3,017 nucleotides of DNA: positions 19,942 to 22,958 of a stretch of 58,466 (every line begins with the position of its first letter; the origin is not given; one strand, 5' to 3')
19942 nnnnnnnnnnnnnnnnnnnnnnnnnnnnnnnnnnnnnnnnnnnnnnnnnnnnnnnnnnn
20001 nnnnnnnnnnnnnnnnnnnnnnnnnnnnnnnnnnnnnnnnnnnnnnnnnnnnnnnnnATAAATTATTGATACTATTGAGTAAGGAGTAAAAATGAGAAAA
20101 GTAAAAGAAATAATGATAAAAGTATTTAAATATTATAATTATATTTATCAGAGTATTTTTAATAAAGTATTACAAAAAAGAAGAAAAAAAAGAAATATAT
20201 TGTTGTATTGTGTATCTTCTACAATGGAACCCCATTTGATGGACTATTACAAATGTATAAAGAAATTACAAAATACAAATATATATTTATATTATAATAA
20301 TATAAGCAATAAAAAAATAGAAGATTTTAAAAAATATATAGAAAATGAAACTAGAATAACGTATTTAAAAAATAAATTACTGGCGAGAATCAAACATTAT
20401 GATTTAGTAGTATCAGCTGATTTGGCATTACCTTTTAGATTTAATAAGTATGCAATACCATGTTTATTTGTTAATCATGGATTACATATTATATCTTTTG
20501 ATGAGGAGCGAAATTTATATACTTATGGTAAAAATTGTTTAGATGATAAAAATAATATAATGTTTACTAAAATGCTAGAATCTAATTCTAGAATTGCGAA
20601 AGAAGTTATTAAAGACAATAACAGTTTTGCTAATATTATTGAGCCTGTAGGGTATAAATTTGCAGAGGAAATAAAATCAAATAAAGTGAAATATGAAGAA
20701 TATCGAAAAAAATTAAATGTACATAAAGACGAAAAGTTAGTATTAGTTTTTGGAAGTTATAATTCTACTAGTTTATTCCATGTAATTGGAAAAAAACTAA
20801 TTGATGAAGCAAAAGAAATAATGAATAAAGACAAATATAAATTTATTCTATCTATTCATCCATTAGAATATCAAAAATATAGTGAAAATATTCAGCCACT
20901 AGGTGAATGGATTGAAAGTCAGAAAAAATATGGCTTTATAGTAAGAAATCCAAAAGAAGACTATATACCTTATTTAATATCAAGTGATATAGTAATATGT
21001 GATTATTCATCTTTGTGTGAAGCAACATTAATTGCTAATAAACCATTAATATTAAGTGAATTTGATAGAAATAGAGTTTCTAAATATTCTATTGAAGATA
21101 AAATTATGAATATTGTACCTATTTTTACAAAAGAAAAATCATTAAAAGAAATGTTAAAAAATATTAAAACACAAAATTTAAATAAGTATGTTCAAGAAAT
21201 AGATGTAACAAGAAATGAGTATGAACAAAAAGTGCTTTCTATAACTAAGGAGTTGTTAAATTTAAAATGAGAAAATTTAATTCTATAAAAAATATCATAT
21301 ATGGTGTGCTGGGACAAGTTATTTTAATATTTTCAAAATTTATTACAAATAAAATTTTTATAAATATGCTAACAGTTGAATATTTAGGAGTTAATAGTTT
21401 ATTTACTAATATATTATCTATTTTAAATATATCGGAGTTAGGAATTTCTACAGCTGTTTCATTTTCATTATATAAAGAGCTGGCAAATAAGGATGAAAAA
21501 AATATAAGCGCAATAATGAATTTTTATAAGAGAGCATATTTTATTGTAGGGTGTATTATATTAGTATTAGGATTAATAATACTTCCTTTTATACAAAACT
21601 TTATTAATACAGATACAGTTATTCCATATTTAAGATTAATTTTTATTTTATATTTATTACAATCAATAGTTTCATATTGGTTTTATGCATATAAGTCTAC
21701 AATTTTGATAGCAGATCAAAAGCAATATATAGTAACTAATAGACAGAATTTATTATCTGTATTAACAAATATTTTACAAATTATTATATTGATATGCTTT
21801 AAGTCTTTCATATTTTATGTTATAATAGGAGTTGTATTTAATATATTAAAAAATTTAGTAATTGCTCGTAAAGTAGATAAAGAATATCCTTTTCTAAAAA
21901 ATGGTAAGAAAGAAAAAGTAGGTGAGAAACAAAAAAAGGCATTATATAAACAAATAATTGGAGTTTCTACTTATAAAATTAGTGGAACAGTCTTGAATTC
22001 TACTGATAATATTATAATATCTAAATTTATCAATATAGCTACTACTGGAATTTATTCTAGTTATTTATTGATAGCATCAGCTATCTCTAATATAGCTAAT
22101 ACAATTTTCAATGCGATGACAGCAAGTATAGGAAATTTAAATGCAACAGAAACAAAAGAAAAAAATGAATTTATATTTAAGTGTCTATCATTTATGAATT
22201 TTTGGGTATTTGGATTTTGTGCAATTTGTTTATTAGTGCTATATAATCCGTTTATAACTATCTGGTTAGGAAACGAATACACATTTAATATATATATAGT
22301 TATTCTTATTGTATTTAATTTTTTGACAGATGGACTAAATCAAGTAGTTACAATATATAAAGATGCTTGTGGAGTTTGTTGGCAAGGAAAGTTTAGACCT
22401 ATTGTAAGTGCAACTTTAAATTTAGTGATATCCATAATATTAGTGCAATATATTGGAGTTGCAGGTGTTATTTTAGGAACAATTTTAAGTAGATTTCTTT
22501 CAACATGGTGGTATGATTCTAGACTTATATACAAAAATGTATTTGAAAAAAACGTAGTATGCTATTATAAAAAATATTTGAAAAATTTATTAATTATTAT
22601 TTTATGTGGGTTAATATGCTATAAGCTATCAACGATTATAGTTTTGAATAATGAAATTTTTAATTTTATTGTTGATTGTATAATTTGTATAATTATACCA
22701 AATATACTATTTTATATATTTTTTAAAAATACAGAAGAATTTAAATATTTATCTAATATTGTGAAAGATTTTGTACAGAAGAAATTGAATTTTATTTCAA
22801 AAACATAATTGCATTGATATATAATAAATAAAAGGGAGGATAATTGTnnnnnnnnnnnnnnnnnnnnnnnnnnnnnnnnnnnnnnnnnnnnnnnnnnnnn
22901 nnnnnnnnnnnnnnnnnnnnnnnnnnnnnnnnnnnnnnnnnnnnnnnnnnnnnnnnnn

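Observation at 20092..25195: Candidate new CDP-activated phospho-substituent pathway: TagF-like transferase, LicC-like cytidylyltransferase fused to a ParB/Srx domain, and DUF711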

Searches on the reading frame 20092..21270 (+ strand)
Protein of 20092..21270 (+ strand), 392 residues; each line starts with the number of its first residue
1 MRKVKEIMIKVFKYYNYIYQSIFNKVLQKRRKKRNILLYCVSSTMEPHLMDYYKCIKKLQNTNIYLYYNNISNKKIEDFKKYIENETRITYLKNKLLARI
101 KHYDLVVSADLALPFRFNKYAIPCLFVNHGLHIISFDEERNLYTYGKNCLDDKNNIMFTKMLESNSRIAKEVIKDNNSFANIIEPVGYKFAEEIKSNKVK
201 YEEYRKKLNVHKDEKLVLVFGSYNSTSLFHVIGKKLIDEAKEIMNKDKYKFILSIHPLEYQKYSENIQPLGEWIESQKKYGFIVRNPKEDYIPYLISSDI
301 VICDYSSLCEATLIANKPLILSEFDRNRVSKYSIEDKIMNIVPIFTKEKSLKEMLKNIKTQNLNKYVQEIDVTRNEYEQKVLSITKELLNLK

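Call 3: search_protein_families(library=pfam, proteins=[window:20092-21270:+], max_evalue=0.01)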
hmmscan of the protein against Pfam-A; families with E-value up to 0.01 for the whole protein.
window:20092-21270:+ (392 aa): 2 families
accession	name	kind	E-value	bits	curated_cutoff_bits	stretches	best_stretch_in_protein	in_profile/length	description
PF04464.20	Glyphos_transf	-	1.7e-08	34.3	22.1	1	30-374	9-346/367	CDP-Glycerol:Poly(glycerophosphate) glycerophosphotransferase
PF21179.3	BldD-like_C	-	0.0091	16.3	27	0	358-387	15-44/70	DNA-binding protein BldD-like, C-terminal domain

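Call 4: search_protein_families(library=ncbifam, proteins=[window:20092-21270:+], max_evalue=0.01)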
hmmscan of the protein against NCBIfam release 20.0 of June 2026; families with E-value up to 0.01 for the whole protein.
window:20092-21270:+ (392 aa): 0 families

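Call 66: search_solved_structures(query=window:20092-21270:+, max_evalue=1, show_alignments=2)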
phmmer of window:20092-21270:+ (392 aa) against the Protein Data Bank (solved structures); distinct sequences matched with E-value up to 1: 1.
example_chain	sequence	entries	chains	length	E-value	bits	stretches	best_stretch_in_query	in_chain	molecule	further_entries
1vkc_A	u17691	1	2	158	0.39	13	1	230-293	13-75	putative acetyl transferase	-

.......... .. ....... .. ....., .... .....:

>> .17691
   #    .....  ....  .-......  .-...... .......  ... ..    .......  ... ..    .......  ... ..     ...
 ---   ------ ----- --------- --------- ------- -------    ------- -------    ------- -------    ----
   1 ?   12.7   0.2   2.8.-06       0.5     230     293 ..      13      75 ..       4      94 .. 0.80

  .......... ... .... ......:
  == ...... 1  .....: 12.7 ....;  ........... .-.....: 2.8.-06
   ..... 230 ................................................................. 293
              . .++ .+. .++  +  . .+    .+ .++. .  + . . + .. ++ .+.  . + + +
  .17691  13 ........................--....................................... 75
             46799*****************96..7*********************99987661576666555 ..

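Call 77: find_homologous_proteins(query=window:20092-21270:+, max_evalue=0.00001)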
Query window:20092-21270:+ (392 aa): 19 proteins with E <= 0.00001 among 3888 candidates.
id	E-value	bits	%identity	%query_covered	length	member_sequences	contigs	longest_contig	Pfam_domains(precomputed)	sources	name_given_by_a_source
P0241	2.2e-250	848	100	100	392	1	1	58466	PF04464.21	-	-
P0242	1.7e-82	296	41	98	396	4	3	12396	-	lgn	-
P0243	1.8e-77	279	43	95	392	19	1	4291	-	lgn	-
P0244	1.3e-75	273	39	93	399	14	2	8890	-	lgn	-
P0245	1.7e-75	273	42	94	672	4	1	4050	PF04464.21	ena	-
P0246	2.3e-74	269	38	90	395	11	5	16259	-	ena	-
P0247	5.4e-74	268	42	95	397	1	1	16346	PF04464.21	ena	-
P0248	1.2e-72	263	39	94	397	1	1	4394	-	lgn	-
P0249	6.6e-72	261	40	91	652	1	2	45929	PF02350.26,PF04464.21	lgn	-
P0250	1.3e-71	260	40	91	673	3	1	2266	PF04464.21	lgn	-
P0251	1.8e-71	259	38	99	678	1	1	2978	PF04464.21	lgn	-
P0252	8.4e-71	257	38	93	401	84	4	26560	-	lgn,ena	-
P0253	1.7e-70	256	40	93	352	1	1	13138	-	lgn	-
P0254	1.7e-69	253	38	94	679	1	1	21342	PF04464.21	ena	-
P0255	3.6e-69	252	37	94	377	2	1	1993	PF04464.21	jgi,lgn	-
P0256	4.8e-69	251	39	92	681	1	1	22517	PF04464.21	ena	-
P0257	2.1e-68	249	40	91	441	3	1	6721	PF04464.21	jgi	jgi:hypothetical protein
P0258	1.2e-66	243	36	95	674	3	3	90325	-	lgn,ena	-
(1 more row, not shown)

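Call 78: find_encoding_contigs(protein=P0252, flank=8000, max_places=1)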
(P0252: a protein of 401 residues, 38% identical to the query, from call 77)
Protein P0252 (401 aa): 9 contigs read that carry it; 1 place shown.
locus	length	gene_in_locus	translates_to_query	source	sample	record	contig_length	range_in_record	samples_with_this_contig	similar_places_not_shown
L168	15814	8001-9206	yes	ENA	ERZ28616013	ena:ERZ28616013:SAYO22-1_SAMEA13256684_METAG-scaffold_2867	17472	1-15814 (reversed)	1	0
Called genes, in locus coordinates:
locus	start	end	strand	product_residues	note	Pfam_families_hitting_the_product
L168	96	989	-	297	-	PF03721:UDPG_MGDP_dh_N (weak), PF00984:UDPG_MGDP_dh, PF03720:UDPG_MGDP_dh_C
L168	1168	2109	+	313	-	PF16403:Bact_surface_Ig-like (faint)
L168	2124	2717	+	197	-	-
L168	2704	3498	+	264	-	PF01656:CbiA, PF02374:ArsA_ATPase (faint), PF09140:MipZ, PF10609:ParA, PF13614:AAA_31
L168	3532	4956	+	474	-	PF01656:CbiA, PF09140:MipZ (weak), PF10609:ParA, PF13614:AAA_31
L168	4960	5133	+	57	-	-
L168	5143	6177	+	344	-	PF13506:Glyco_transf_21, PF13641:Glyco_tranf_2_3, PF00535:Glycos_transf_2, PF10111:Glyco_tranf_2_2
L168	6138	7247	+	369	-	PF00535:Glycos_transf_2, PF10111:Glyco_tranf_2_2, PF13641:Glyco_tranf_2_3 (weak)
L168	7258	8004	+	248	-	PF00483:NTP_transferase, PF12804:NTP_transf_3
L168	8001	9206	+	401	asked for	-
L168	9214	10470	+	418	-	-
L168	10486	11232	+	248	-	PF19567:CpsB_CapC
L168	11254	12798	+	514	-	PF01554:MatE (weak)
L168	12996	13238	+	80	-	PF14195:DUF4316 (faint)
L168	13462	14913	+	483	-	PF13727:CoA_binding_3, PF02397:Bac_transf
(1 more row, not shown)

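Call 79: find_encoding_contigs(protein=P0253, flank=8000, max_places=1)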
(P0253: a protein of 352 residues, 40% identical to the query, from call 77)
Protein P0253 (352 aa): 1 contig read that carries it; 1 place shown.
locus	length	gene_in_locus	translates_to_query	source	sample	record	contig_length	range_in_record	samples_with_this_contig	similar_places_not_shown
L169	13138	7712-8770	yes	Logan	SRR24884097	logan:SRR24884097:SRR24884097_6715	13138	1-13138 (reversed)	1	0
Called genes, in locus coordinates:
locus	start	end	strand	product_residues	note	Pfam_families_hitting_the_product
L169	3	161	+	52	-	?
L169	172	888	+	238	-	PF20772:TACO1_YebC_N, PF01709:Transcrip_reg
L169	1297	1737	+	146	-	PF00535:Glycos_transf_2, PF13641:Glyco_tranf_2_3 (weak)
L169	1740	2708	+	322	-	PF00535:Glycos_transf_2, PF10111:Glyco_tranf_2_2, PF13641:Glyco_tranf_2_3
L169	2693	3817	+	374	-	PF13439:Glyco_transf_4, PF20706:GT4-conflict (weak), PF00534:Glycos_transf_1, PF13692:Glyco_trans_1_4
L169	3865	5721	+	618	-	PF04932:Wzy_C, PF08660:Alg14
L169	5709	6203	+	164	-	PF04101:Glyco_tran_28_C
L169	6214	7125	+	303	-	PF00535:Glycos_transf_2, PF10111:Glyco_tranf_2_2 (weak), PF13641:Glyco_tranf_2_3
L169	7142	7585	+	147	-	PF04138:GtrA_DPMS_TM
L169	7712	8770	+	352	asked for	-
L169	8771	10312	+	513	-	-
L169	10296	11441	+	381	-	PF00483:NTP_transferase (weak), PF12804:NTP_transf_3, PF02195:ParB_N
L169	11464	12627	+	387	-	PF05167:DUF711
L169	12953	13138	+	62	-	?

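Call 80: find_encoding_contigs(protein=P0258, flank=8000, max_places=1)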
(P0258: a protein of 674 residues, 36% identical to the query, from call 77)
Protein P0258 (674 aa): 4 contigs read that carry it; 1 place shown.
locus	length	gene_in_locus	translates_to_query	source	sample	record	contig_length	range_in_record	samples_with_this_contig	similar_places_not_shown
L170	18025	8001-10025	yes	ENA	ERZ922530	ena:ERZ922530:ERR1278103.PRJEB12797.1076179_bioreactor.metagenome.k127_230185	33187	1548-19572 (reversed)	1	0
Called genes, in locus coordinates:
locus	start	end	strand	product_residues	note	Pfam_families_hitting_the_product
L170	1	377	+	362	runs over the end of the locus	PF00535:Glycos_transf_2, PF10111:Glyco_tranf_2_2, PF13641:Glyco_tranf_2_3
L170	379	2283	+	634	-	PF02485:Branch, PF00535:Glycos_transf_2, PF10111:Glyco_tranf_2_2, PF13641:Glyco_tranf_2_3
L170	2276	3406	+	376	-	PF14397:ATPgrasp_ST, PF14398:ATPgrasp_YheCD (faint)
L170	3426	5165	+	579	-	PF00664:ABC_membrane, PF00005:ABC_tran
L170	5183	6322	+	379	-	PF14397:ATPgrasp_ST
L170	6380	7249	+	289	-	PF09924:LPG_synthase_C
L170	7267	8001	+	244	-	PF00483:NTP_transferase, PF12804:NTP_transf_3, PF20202:DUF6564 (weak)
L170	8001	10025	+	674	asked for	-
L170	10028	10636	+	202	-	PF00583:Acetyltransf_1 (weak)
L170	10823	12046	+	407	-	PF01704:UDPGP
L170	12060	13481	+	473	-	PF13727:CoA_binding_3, PF02397:Bac_transf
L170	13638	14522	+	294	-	PF00535:Glycos_transf_2, PF10111:Glyco_tranf_2_2 (weak), PF13641:Glyco_tranf_2_3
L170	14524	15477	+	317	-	PF00535:Glycos_transf_2, PF13641:Glyco_tranf_2_3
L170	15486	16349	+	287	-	PF13727:CoA_binding_3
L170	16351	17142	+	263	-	PF08282:Hydrolase_3, PF12710:HAD (faint), PF05116:S6PP (weak), PF00702:Hydrolase (weak)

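Call 95: predict_structure(alignment_id=A6)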
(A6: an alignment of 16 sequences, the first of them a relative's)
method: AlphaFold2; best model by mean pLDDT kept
length: 392 residues; sequences in the alignment: 16
mean_pLDDT: 88.4   pTM: 0.86
mean pLDDT of the five models: 88.4, 88.2, 88.1, 87.8, 85.9
residues with pLDDT >= 90: 237; 70-90: 124; 50-70: 29; < 50: 2
segments of 3 or more residues with pLDDT < 50: none
pLDDT, mean of each block of 10 residues (from residue 1): 73 70 75 91 82 93 87 60 80 86 92 85 88 56 79 90 93 92 94 97 98 97 91 96 97 94 91 97 93 98 92 97 83 89 95 96 94 96 95 70
secondary structure, 60 per line:
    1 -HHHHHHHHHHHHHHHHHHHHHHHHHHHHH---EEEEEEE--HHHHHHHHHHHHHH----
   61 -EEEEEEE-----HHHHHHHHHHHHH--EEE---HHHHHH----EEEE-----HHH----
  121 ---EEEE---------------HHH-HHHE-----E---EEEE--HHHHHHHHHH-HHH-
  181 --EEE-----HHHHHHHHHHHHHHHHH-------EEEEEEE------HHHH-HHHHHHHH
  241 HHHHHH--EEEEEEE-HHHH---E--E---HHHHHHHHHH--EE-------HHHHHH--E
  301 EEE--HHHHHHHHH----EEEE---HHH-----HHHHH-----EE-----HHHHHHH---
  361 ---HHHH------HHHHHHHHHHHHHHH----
elements in order: H2-30 E34-40 H43-56 E62-68 H74-86 E89-91 H95-100 E105-108 E124-127 E160-163 H166-175 E183-185 H191-207 E215-221 H228-231 H233-246 E249-255 H257-260 H271-280 H292-297 E300-303 H306-314 E319-322 H334-338 H351-357 H364-367 H374-388

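Call 99: fold_search(model_id=the predicted structure, library=pdb)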
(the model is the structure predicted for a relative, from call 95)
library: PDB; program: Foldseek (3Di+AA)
matches with E <= 10: 1874; with E <= 0.001: 298
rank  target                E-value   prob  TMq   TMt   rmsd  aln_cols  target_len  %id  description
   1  8va1_D                8.0e-13  1.00  0.58  0.43   7.8       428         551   15  S. aureus TarL H300N in complex with CDP-ribitol (single tetramer) (released 2024-04-03)
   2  8va1_A                2.2e-12  1.00  0.53  0.39   9.0       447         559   16  S. aureus TarL H300N in complex with CDP-ribitol (single tetramer) (released 2024-04-03)
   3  3l7j_B                4.4e-12  1.00  0.60  0.57   6.7       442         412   14  Structure of the Wall Teichoic Acid Polymerase TagF, H444N variant (released 2010-04-28)
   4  3l7m_D                8.6e-12  1.00  0.57  0.54   7.4       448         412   14  Structure of the Wall Teichoic Acid Polymerase TagF, H548A (released 2010-04-28)
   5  3l7m_A                9.1e-12  1.00  0.58  0.56   7.2       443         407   15  Structure of the Wall Teichoic Acid Polymerase TagF, H548A (released 2010-04-28)
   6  8va1_B                9.1e-12  1.00  0.56  0.41   8.4       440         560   15  S. aureus TarL H300N in complex with CDP-ribitol (single tetramer) (released 2024-04-03)
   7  3l7k_D                1.0e-11  1.00  0.60  0.59   7.7       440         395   13  Structure of the Wall Teichoic Acid Polymerase TagF, H444N + CDPG (15 minute soak) (released 2010-04-28)
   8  3l7k_B                1.6e-11  1.00  0.56  0.54   7.3       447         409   14  Structure of the Wall Teichoic Acid Polymerase TagF, H444N + CDPG (15 minute soak) (released 2010-04-28)
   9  3l7i_D                2.0e-11  1.00  0.55  0.53   8.0       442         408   15  Structure of the Wall Teichoic Acid Polymerase TagF (released 2010-04-28)
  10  3l7m_B                2.4e-11  1.00  0.56  0.54   7.7       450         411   15  Structure of the Wall Teichoic Acid Polymerase TagF, H548A (released 2010-04-28)
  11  3c48_B                2.9e-11  1.00  0.31  0.31  14.0       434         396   11  Structure of the retaining glycosyltransferase MshA: The first step in mycothiol biosynthesis. Organism: Corynebacteri (released 2008-03-25)
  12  8a0m_C                3.7e-11  1.00  0.54  0.23   6.8       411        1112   14  Capsular polysaccharide synthesis multienzyme in complex with capsular polymer fragment (released 2023-04-26)
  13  3c4q_A                3.7e-11  1.00  0.50  0.50   7.6       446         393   11  Structure of the retaining glycosyltransferase MshA : The first step in mycothiol biosynthesis. Organism : Corynebacte (released 2008-04-01)
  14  3l7l_D                3.9e-11  1.00  0.56  0.55   8.3       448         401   14  Structure of the Wall Teichoic Acid Polymerase TagF, H444N + CDPG (30 minute soak) (released 2010-04-28)
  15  8sxw_C                4.4e-11  1.00  0.54  0.58   6.7       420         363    8  X-ray crystal structure of UDP- 2,3-diacetamido-2,3-dideoxy-glucuronic acid-2-epimerase from Thermus thermophilus stra (released 2023-09-13)
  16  3l7j_D                4.4e-11  1.00  0.57  0.55   7.6       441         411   13  Structure of the Wall Teichoic Acid Polymerase TagF, H444N variant (released 2010-04-28)
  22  3l7j_C                1.2e-10  1.00  0.58  0.55   7.6       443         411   15  Structure of the Wall Teichoic Acid Polymerase TagF, H444N variant (released 2010-04-28)
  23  3l7j_A                1.2e-10  1.00  0.52  0.51   8.6       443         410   16  Structure of the Wall Teichoic Acid Polymerase TagF, H444N variant (released 2010-04-28)
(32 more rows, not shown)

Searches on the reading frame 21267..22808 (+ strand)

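Call 3: search_protein_families(library=pfam, proteins=[window:21267-22808:+], max_evalue=0.01)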
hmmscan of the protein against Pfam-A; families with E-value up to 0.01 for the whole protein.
window:21267-22808:+ (513 aa): 3 families
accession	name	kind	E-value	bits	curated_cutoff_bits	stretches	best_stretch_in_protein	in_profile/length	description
PF01943.22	Polysacc_synt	-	1.5e-05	25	28.2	1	7-282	2-263/274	Polysaccharide biosynthesis protein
PF13440.11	Polysacc_synt_3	-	0.00047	19.9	23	1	34-339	5-289/293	Polysaccharide biosynthesis protein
PF01554.23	MatE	-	0.0048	17.1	24.9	1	18-169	6-156/161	MatE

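Call 4: search_protein_families(library=ncbifam, proteins=[window:21267-22808:+], max_evalue=0.01)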
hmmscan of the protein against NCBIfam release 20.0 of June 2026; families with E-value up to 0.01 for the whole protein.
window:21267-22808:+ (513 aa): 1 family
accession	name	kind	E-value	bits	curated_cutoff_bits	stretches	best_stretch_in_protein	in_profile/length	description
NF041503.1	WZX_like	subfamily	8.8e-07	28.3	300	1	13-415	2-421/429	O-unit flippase-like protein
